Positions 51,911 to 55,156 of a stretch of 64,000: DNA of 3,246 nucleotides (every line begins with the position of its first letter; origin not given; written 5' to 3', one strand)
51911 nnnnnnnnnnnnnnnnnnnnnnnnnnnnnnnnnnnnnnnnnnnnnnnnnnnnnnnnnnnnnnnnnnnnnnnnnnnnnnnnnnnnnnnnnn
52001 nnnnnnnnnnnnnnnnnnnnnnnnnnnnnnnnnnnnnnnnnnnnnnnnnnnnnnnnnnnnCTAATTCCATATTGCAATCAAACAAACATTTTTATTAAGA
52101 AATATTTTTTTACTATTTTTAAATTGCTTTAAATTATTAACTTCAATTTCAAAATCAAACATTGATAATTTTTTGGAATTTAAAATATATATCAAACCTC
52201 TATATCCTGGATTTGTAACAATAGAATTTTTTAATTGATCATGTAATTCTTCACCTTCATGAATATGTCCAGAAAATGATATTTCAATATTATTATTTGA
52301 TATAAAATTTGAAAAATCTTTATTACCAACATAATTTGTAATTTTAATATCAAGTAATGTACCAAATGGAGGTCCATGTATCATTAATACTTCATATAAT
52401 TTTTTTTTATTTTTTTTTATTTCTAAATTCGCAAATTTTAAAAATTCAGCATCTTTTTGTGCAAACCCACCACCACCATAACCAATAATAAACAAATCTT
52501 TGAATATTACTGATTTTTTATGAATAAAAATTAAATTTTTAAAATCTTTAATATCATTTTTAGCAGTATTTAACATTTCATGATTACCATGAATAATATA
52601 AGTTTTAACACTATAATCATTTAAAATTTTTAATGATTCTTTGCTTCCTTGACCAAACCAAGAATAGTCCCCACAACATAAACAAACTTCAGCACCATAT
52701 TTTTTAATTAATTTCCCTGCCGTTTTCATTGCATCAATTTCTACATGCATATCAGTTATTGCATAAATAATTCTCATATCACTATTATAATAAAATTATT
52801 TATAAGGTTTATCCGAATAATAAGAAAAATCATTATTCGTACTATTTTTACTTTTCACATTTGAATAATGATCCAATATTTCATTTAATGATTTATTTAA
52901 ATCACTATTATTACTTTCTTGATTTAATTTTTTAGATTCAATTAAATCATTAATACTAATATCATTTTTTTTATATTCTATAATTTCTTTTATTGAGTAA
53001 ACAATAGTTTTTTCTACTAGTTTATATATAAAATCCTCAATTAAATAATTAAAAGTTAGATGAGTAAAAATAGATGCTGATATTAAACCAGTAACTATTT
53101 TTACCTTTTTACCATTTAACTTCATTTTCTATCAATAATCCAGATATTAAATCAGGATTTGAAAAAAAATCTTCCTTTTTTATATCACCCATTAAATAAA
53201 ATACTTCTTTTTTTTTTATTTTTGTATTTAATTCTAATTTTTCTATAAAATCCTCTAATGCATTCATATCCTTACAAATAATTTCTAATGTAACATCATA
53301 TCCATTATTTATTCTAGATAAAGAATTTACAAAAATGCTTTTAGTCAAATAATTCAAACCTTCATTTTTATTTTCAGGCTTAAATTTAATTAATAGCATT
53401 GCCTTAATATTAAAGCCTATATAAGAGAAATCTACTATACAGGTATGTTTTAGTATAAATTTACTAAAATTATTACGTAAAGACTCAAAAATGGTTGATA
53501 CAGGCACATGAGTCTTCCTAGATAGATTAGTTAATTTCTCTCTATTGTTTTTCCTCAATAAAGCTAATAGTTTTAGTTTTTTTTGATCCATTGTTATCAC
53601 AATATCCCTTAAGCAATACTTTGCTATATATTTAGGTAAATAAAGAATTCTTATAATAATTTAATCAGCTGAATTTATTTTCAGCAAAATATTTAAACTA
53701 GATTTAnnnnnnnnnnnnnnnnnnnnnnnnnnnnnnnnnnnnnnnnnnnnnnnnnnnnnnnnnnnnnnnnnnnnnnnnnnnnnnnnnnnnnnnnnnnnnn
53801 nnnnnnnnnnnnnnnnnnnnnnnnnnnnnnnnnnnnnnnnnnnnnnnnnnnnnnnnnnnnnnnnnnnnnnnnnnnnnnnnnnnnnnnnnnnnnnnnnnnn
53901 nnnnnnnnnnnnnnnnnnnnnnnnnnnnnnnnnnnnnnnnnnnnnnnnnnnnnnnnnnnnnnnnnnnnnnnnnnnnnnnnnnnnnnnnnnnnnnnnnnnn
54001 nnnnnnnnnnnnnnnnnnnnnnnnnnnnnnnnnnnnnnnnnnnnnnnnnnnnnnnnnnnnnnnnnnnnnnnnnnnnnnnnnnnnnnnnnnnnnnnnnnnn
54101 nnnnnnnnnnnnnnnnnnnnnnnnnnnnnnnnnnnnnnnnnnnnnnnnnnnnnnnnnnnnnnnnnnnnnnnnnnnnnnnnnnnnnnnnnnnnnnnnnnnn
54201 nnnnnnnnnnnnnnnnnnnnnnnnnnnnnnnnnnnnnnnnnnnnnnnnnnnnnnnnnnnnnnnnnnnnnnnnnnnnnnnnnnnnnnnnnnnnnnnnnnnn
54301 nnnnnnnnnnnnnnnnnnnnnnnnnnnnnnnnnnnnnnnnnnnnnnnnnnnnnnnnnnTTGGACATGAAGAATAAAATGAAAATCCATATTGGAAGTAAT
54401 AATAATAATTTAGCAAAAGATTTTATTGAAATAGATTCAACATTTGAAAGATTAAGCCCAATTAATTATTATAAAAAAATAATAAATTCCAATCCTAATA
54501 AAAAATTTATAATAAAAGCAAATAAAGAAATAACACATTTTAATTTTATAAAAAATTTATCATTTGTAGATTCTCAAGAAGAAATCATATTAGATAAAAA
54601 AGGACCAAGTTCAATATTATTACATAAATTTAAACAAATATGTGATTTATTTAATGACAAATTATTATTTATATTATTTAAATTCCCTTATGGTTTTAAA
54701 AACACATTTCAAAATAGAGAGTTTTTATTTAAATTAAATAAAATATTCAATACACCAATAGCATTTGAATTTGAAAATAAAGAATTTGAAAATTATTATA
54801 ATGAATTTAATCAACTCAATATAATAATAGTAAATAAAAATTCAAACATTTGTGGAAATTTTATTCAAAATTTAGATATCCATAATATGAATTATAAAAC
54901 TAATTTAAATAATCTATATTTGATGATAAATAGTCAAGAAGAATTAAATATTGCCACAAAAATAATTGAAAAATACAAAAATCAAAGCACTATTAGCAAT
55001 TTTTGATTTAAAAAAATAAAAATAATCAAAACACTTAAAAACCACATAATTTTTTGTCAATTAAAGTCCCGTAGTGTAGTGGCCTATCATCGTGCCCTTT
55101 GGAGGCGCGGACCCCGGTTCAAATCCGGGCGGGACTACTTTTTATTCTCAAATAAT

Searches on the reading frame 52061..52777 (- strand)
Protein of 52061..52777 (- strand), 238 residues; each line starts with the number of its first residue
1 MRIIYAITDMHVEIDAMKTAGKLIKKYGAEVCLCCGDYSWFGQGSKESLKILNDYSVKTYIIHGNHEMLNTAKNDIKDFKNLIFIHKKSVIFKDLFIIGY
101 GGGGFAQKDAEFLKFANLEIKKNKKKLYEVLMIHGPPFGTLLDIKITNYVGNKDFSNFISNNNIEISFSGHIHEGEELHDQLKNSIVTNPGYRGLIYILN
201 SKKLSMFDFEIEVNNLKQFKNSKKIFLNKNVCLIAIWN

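Call 75: search_protein_families(library=pfam, proteins=[window:52061-52777:-], max_evalue=0.001)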
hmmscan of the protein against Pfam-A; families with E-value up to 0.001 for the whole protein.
window:52061-52777:- (238 aa): 3 families
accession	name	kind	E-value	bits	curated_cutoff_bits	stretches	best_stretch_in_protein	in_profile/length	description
PF00149.33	Metallophos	-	3.1e-13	51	21.5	1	4-174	3-190/191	Calcineurin-like phosphoesterase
PF12850.12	Metallophos_2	-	1.3e-09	38.7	27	1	4-191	3-133/154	Calcineurin-like phosphoesterase superfamily domain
PF14582.11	Metallophos_3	-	1.3e-06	28.4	28.2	1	49-191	82-237/259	Metallophosphoesterase, calcineurin superfamily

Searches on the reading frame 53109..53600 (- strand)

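Call 75: search_protein_families(library=pfam, proteins=[window:53109-53600:-], max_evalue=0.001)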
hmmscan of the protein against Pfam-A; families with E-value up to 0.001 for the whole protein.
window:53109-53600:- (163 aa): 2 families
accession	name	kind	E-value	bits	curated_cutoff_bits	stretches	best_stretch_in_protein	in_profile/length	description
PF04561.19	RNA_pol_Rpb2_2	-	0.00046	20.3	21.7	1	14-133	34-150/190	RNA polymerase Rpb2, domain 2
PF01037.27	AsnC_trans_reg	-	0.00077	19.8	25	0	91-126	24-60/73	Lrp/AsnC ligand binding domain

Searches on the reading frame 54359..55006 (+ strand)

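Call 75: search_protein_families(library=pfam, proteins=[window:54359-55006:+], max_evalue=0.001)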
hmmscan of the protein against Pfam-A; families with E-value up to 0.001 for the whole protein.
window:54359-55006:+ (215 aa): 1 family
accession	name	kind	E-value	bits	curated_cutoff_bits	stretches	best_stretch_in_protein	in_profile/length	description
PF01904.24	DUF72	-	2.1e-11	44.7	25.3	1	22-159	20-139/217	Protein of unknown function DUF72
